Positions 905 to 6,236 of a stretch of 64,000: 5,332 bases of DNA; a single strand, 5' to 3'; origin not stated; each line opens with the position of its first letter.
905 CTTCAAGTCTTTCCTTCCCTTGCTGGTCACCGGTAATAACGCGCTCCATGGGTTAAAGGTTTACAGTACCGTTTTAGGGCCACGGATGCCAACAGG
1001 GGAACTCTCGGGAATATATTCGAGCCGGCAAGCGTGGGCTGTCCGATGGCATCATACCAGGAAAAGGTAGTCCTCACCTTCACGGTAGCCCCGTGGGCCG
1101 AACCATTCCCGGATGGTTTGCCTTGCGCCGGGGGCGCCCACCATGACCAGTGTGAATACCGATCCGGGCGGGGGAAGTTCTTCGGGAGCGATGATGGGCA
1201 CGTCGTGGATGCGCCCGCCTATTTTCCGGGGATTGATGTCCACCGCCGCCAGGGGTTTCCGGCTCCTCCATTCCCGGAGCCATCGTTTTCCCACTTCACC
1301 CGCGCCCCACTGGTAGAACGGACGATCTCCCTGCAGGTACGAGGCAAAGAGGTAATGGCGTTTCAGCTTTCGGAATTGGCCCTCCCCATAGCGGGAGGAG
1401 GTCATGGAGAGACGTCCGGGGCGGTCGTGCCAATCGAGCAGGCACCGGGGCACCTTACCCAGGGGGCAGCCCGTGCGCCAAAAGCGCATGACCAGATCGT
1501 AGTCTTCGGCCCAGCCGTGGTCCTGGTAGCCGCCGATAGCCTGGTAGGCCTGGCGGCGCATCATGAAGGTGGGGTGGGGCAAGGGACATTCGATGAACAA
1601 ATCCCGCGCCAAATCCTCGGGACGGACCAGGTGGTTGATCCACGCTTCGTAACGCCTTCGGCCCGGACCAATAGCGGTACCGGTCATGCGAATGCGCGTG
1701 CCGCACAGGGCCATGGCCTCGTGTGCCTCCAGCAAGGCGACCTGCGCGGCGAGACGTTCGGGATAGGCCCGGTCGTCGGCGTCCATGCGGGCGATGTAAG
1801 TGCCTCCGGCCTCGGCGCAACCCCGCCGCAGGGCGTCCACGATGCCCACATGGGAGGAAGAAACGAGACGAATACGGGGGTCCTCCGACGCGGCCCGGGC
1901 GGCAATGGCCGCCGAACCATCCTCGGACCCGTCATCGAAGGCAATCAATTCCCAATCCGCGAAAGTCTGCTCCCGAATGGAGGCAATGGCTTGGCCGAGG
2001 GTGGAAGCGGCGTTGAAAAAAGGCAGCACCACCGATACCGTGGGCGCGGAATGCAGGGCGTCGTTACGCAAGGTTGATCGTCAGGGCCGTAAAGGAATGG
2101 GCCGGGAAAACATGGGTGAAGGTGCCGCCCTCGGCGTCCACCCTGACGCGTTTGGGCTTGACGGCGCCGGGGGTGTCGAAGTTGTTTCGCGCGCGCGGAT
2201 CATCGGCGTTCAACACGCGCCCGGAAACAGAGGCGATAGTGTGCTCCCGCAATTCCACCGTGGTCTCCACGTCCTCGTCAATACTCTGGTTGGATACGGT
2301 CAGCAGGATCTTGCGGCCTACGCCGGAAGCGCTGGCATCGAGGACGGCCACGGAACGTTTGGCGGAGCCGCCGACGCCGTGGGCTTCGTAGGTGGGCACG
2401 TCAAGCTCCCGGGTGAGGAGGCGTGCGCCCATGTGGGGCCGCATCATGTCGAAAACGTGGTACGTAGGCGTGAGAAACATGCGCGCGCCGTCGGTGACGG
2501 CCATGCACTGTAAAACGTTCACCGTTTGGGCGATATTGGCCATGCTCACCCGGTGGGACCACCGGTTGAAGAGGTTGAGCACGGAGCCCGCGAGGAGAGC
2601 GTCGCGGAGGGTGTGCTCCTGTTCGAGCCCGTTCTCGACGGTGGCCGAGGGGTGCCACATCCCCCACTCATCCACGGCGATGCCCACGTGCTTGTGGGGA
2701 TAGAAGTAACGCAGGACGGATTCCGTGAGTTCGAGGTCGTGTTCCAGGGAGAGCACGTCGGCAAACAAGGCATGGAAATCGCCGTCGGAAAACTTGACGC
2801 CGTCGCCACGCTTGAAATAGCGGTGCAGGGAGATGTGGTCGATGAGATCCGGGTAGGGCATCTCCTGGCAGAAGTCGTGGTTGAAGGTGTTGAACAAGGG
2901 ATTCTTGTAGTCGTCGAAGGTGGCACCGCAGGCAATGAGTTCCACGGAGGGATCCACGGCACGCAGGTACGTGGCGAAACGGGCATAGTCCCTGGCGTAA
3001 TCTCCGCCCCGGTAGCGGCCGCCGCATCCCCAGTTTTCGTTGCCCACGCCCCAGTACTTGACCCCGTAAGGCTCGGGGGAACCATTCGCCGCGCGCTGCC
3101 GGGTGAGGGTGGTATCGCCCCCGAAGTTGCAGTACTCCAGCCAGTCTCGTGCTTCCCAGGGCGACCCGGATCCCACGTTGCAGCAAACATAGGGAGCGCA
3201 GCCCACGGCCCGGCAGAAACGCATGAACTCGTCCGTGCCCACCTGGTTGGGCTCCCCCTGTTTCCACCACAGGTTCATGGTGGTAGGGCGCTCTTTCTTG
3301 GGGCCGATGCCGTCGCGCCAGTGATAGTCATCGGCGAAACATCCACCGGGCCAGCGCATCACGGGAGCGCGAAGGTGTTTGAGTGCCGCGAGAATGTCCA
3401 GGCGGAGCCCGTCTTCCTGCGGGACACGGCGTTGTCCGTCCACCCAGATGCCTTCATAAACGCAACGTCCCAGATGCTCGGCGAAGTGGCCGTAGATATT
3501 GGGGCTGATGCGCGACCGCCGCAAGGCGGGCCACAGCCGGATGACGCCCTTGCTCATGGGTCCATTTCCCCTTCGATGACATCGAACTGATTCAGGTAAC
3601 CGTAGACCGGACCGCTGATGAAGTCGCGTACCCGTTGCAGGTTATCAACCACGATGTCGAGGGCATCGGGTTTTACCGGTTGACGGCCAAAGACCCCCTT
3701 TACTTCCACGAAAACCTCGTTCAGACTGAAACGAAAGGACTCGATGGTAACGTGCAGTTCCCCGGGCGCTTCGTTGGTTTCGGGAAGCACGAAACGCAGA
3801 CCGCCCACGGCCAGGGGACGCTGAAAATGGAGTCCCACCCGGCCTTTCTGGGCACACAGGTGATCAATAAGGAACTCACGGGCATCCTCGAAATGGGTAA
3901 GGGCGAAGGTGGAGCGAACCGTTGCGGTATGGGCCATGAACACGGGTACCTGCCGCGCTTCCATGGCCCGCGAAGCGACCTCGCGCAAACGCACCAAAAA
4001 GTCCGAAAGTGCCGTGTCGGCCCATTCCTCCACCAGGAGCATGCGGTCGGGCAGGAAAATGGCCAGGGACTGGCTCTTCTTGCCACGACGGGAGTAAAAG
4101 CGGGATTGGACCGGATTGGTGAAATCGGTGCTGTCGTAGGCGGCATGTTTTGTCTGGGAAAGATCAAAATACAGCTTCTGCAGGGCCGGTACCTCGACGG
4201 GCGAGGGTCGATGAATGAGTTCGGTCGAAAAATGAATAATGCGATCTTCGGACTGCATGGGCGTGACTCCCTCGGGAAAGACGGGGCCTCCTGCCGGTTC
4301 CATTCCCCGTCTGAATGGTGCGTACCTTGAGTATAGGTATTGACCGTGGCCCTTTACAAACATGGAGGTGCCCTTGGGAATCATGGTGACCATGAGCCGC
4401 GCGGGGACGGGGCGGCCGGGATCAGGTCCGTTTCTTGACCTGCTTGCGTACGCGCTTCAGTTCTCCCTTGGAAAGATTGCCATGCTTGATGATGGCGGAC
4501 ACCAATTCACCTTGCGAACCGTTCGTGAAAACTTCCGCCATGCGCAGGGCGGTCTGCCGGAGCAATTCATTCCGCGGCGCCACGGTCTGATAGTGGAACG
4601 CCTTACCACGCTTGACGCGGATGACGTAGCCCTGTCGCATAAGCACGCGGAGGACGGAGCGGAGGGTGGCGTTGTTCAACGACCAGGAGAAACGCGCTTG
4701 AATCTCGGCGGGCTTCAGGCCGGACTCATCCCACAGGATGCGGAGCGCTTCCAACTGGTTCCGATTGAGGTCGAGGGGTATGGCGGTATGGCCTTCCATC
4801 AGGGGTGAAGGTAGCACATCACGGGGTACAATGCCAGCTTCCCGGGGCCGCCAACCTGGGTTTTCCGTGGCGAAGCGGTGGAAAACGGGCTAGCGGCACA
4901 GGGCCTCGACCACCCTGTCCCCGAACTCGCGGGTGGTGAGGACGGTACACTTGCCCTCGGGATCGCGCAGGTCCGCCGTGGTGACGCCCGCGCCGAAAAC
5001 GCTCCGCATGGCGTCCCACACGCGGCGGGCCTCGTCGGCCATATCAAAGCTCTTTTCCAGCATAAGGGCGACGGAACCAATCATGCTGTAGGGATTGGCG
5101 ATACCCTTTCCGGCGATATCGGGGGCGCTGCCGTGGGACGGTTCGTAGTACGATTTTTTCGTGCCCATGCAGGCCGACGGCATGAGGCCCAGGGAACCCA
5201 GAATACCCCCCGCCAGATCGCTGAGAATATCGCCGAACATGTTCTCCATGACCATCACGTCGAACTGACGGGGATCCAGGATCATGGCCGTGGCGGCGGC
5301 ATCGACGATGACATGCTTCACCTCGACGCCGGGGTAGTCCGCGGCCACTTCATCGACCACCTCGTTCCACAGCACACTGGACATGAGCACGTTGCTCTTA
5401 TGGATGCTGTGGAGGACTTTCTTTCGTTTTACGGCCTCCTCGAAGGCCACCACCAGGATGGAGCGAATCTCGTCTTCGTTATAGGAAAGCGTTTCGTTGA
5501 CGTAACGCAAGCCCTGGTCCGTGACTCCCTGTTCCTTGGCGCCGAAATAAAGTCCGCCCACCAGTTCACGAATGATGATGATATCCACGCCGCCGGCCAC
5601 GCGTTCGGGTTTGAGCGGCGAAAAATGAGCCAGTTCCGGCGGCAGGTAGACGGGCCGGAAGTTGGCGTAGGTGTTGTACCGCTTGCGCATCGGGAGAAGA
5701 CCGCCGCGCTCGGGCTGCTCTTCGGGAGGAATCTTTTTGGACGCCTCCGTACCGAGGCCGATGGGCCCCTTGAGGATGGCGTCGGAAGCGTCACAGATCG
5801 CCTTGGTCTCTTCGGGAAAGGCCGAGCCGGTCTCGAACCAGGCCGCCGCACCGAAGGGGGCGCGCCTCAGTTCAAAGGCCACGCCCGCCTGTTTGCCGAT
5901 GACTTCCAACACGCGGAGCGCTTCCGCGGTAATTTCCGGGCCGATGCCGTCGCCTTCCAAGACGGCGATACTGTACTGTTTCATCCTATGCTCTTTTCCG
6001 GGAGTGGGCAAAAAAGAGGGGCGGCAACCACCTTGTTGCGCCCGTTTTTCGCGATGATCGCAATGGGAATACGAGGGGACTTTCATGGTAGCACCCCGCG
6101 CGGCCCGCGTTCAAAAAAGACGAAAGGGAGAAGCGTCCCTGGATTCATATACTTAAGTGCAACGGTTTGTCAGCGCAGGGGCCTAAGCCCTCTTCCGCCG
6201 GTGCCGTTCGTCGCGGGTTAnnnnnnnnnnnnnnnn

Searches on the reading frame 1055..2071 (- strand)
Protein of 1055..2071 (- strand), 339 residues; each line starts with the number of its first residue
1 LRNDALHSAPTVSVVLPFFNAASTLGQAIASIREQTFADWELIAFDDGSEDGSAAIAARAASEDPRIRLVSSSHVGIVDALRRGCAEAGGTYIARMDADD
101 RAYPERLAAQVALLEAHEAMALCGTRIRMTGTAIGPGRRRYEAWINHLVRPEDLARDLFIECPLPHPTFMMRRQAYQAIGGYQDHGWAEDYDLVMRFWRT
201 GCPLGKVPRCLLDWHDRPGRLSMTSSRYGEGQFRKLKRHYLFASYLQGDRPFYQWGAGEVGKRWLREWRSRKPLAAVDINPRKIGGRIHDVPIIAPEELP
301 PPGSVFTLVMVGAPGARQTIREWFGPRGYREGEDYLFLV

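Call 35: search_protein_families(library=pfam, proteins=[window:1055-2071:-], max_evalue=0.00001)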
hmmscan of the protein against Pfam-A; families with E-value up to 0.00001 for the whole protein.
window:1055-2071:- (339 aa): 2 families
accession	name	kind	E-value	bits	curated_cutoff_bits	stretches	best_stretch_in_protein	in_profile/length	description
PF00535.33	Glycos_transf_2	-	1.4e-30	106.9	23.3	1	13-178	1-166/168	Glycosyl transferase family 2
PF13641.12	Glyco_tranf_2_3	-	4e-07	30.7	27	1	10-202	1-199/230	Glycosyltransferase like family 2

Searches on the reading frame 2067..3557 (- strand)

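Call 35: search_protein_families(library=pfam, proteins=[window:2067-3557:-], max_evalue=0.00001)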
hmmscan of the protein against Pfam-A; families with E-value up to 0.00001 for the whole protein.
window:2067-3557:- (497 aa): 2 families
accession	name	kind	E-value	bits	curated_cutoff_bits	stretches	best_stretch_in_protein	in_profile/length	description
PF06964.18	Alpha-L-AF_C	-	1.4e-44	152.7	27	1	296-488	1-165/165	Alpha-L-arabinofuranosidase C-terminal domain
PF22848.2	ASD1_dom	-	8.1e-08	32.6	22.2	0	62-128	6-77/239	Alpha-L-arabinofuranosidase 1 domain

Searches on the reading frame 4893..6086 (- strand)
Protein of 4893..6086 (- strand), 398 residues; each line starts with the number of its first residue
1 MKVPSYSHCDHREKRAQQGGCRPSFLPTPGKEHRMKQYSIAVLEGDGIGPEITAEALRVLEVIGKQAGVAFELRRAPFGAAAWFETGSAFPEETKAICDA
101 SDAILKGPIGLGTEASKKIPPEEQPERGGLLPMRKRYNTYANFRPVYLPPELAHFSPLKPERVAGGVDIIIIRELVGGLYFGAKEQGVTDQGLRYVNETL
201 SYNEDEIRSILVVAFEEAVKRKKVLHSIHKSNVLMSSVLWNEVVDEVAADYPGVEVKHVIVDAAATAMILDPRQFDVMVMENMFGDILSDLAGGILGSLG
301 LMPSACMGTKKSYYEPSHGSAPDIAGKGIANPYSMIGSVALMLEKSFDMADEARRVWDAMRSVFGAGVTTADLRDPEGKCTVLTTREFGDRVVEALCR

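Call 35: search_protein_families(library=pfam, proteins=[window:4893-6086:-], max_evalue=0.00001)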
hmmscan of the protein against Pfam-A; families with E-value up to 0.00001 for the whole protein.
window:4893-6086:- (398 aa): 1 family
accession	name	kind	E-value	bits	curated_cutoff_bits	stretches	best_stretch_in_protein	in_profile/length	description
PF00180.25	Iso_dh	-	4.7e-111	371.8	27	1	40-392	2-348/348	Isocitrate/isopropylmalate dehydrogenase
